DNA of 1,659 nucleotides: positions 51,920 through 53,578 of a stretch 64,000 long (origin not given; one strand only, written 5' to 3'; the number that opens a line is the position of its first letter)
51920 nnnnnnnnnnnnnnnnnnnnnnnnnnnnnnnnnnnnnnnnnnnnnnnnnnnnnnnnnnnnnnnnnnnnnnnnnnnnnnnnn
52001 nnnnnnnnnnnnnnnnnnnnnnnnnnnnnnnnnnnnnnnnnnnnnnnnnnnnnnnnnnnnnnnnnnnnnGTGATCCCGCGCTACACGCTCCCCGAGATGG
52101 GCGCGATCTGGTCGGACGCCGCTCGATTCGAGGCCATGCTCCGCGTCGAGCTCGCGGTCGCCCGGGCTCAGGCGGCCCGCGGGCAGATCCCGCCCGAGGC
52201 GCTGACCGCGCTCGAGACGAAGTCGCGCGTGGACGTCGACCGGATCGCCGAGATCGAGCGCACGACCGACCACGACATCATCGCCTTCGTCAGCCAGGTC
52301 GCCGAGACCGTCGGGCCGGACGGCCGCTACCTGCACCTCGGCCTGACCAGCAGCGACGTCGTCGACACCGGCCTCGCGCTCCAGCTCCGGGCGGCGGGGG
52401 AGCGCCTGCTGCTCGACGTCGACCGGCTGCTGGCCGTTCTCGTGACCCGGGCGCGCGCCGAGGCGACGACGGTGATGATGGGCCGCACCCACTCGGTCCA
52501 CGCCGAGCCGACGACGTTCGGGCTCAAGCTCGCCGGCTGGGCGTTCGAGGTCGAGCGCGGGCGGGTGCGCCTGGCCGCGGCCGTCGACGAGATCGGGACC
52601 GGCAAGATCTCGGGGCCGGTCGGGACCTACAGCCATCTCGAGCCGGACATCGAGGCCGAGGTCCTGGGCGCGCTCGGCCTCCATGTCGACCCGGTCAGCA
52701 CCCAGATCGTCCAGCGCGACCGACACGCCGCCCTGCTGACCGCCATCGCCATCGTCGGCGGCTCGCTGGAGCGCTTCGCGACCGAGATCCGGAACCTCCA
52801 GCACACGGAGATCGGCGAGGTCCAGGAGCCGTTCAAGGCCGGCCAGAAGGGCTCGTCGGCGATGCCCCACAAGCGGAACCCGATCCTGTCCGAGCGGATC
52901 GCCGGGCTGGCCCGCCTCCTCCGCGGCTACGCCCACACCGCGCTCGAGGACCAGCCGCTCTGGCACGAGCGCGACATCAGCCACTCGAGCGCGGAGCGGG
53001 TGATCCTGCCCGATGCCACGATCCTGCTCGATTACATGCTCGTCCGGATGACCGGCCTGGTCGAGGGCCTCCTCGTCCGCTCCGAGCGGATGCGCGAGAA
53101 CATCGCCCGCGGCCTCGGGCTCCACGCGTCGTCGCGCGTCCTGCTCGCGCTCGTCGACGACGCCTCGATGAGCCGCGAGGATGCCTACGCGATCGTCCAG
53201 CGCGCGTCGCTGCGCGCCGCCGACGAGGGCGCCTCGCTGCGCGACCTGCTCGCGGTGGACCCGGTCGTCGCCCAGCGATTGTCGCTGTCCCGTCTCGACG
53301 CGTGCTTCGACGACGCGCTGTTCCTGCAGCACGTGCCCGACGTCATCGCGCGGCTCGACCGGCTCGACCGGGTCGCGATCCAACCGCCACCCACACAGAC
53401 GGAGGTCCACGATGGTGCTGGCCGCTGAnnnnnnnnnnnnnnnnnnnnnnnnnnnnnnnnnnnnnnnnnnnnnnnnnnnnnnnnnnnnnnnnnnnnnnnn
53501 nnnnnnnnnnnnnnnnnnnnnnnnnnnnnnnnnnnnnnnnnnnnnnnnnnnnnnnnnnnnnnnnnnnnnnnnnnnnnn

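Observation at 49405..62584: All de novo purine genes (purD,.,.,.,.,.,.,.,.) are broken while purA and purB are intact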

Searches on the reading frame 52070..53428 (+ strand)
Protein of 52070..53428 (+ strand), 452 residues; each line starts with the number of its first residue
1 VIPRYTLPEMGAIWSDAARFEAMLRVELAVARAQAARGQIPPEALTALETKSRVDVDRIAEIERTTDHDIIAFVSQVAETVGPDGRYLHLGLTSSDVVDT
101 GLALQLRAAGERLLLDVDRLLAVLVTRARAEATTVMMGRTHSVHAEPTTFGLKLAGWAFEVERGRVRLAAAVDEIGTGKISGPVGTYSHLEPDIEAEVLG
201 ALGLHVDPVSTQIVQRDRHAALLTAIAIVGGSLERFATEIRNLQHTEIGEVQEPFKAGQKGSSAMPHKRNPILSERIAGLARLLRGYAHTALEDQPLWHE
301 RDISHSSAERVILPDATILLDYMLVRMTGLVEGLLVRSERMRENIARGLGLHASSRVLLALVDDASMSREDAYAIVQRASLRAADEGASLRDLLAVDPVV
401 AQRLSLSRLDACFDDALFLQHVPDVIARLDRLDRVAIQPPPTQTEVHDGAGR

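Call 6: find_related_loci(query=window:52070-53425:+, collection=genome_contigs, flank=10000)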
Query window:52070-53425:+ (452 aa) in genome_contigs; peptide patterns used: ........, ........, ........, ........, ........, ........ (x = any residue, [..] = any of these).
599 stretches matched a pattern (row limit reached: there are more); 433 encode a relative of the query (tblastn E <= 1e-3); the best 80 are kept; 80 distinct loci.
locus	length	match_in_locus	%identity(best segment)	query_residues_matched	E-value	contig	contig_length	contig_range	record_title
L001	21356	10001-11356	98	1-452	0e+0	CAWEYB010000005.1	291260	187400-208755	MAG: uncultured Chloroflexia bacterium isolate MFD05513.bin.2.174 genome assembly, contig: contig_52657, whole genome sh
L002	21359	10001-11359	93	1-452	0e+0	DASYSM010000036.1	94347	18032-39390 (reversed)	MAG TPA_asm: Candidatus Limnocylindrales bacterium isolate SMAG_U4538 k141_907712, whole genome shotgun sequence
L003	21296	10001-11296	91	1-432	0e+0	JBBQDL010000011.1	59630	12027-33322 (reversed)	MAG: Candidatus Limnocylindrales bacterium isolate Co_metawrap_1175 Cmw_1175_k141_18086357_length_59630_cov_9.9430, whol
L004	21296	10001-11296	92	1-432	0e+0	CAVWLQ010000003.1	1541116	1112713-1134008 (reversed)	MAG: uncultured Chloroflexia bacterium isolate MFD09368.bin.2.48 genome assembly, contig: contig_1402, whole genome shot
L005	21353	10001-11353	90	1-450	0e+0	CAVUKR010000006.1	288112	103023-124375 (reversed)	MAG: uncultured Chloroflexia bacterium isolate MFD02134.bin.2.62 genome assembly, contig: contig_34596, whole genome sho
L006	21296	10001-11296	91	1-432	0e+0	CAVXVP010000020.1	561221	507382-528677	MAG: uncultured Chloroflexia bacterium isolate MFD06298.bin.2.198 genome assembly, contig: contig_48337, whole genome sh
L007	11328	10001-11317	87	1-439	0e+0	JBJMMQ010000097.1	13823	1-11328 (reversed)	MAG: Chloroflexota bacterium isolate 12C16O_168h_50_unf_bin_37 k141_6296474, whole genome shotgun sequence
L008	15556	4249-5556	87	1-436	0e+0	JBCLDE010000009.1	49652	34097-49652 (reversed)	Candidatus Limnocylindrales bacterium isolate SLM_LV1_BS-K20 Node_9_length_49652_cov_34.088178, whole genome shotgun seq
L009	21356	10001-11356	85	1-452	0e+0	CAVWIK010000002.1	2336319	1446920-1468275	MAG: uncultured Chloroflexia bacterium isolate MFD02199.bin.2.130 genome assembly, contig: contig_20001, whole genome sh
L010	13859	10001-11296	87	1-432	0e+0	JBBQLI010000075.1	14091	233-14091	MAG: Candidatus Limnocylindrales bacterium isolate Co_metawrap_508 Cmw_508_k141_6751375_length_14091_cov_13.9925, whole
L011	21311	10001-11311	86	1-436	0e+0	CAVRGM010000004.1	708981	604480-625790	MAG: uncultured Chloroflexia bacterium isolate MFD05442.bin.1.287 genome assembly, contig: contig_33751, whole genome sh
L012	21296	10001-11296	86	1-432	0e+0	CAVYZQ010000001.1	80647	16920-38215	MAG: uncultured Chloroflexia bacterium isolate MFD02199.bin.2.159 genome assembly, contig: contig_100774, whole genome s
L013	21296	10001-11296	88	1-432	0e+0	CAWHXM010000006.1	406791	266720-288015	MAG: uncultured Chloroflexia bacterium isolate MFD02242.bin.2.56 genome assembly, contig: contig_8050, whole genome shot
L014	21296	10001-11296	88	1-432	0e+0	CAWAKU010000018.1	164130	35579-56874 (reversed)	MAG: uncultured Chloroflexia bacterium isolate MFD02134.bin.1.198 genome assembly, contig: contig_571, whole genome shot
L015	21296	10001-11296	88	1-432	0e+0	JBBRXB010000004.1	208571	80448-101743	MAG: Candidatus Limnocylindrales bacterium isolate La4_metabat2.136 La4_metabat2.136_K_1544577_L_208571_cov_20.1591, who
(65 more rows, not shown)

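Call 12: find_encoding_contigs(protein=window:52070-53428:+, flank=10000, max_places=6)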
Protein window:52070-53428:+ (452 aa): no gene with exactly this product is on record in the collection.

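Call 42: search_protein_families(library=ncbifam, proteins=[window:52070-53425:+], max_evalue=1e-10)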
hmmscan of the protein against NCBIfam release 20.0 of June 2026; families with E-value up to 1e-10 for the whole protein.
window:52070-53425:+ (452 aa): 11 families
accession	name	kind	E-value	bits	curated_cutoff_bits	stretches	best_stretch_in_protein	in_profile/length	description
TIGR00928.1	purB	equivalog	2.5e-140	468.1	326.2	1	1-429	1-435/436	adenylosuccinate lyase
NF052536.2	CoM_syn_XcbD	exception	3.5e-78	263.3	600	1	6-427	15-440/443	3-sulfopropionylcysteine synthase XcbD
NF006500.1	PRK08937.2-4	subfamily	1.2e-75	255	626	1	4-427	13-440/448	adenylosuccinate lyase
NF006554.0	PRK09053.1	equivalog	3.6e-75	253.5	595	1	6-423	14-438/453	3-carboxy-cis,cis-muconate cycloisomerase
TIGR02426.1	protocat_pcaB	equivalog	5.7e-60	203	355.75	1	7-334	8-338/338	3-carboxy-cis,cis-muconate cycloisomerase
NF052556.1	NtrsucLyaStm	equivalog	2.5e-51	175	650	1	13-420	30-454/466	nitrosuccinate lyase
NF004631.0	PRK05975.1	equivalog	6.2e-38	130.7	371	1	9-314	19-325/352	3-carboxy-cis,cis-muconate cycloisomerase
NF006764.0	PRK09285.1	equivalog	1.7e-31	109.1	446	1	49-330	72-360/456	adenylosuccinate lyase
TIGR00838.1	argH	equivalog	2e-22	79.8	279.5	1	55-394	66-404/455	argininosuccinate lyase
NF002563.0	PRK02186.1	subfamily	1.7e-18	66.3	625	1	72-403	493-825/890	argininosuccinate lyase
NF008964.0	PRK12308.1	equivalog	1.5e-17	63.3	657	1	44-393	61-405/624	argininosuccinate lyase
